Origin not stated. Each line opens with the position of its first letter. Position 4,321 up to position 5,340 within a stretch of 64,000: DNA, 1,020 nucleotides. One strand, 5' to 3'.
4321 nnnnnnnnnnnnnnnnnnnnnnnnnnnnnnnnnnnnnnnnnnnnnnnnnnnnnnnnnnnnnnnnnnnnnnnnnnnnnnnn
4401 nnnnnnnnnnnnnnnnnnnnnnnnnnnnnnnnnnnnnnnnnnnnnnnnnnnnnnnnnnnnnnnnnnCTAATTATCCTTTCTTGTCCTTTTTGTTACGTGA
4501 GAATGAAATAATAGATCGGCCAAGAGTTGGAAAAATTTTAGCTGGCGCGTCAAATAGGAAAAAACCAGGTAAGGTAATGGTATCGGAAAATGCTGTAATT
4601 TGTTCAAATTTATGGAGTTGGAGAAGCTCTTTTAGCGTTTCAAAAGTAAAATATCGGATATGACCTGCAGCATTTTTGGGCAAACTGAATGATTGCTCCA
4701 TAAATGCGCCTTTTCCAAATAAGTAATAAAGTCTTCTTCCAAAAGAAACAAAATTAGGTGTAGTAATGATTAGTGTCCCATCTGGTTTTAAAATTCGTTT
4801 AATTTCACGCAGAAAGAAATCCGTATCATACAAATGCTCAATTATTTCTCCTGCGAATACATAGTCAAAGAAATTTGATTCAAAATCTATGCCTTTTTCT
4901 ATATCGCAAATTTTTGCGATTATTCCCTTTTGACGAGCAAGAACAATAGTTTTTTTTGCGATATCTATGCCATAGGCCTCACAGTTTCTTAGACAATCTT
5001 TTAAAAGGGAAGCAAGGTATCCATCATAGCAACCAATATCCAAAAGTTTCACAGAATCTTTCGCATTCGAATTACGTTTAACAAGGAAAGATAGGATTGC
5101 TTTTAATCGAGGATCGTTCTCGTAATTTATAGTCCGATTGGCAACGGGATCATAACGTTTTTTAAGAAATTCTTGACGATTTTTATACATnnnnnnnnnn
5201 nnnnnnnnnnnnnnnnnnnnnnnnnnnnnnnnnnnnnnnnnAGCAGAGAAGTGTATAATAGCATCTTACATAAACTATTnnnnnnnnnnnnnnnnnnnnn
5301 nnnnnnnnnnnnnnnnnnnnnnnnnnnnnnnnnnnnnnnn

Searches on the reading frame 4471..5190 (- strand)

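Call 8: search_protein_families(library=pfam, proteins=[window:4471-5190:-])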
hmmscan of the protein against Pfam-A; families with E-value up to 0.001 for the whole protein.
window:4471-5190:- (239 aa): 10 families
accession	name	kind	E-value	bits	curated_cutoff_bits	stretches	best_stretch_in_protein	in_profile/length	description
PF13489.12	Methyltransf_23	-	7.5e-18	65.2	27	1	29-196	9-160/164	Methyltransferase domain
PF08241.18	Methyltransf_11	-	2.9e-17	63.5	21.2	1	50-142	1-95/95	Methyltransferase domain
PF13847.12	Methyltransf_31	-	3.4e-16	59.7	27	1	44-146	2-113/145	Methyltransferase domain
PF07021.18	MetW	-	1.2e-13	51.5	21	1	44-194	12-159/193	Methionine biosynthesis protein MetW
PF08242.18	Methyltransf_12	-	1e-12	49.1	30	1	50-140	1-98/98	Methyltransferase domain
PF13649.12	Methyltransf_25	-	1.3e-12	48.7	27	1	50-138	2-97/97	Methyltransferase domain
PF01209.24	Ubie_methyltran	-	0.00013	21.9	20.1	1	36-142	38-151/233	ubiE/COQ5 methyltransferase family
PF05401.17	NodS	-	0.00021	21.6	24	1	14-160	17-161/201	Nodulation protein S (NodS)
PF03141.22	Methyltransf_29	-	0.00046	19.3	23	1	37-146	109-221/506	Putative S-adenosyl-L-methionine-dependent methyltransferase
PF13679.12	Methyltransf_32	-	0.00065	20.1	27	0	31-85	11-69/143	Methyltransferase domain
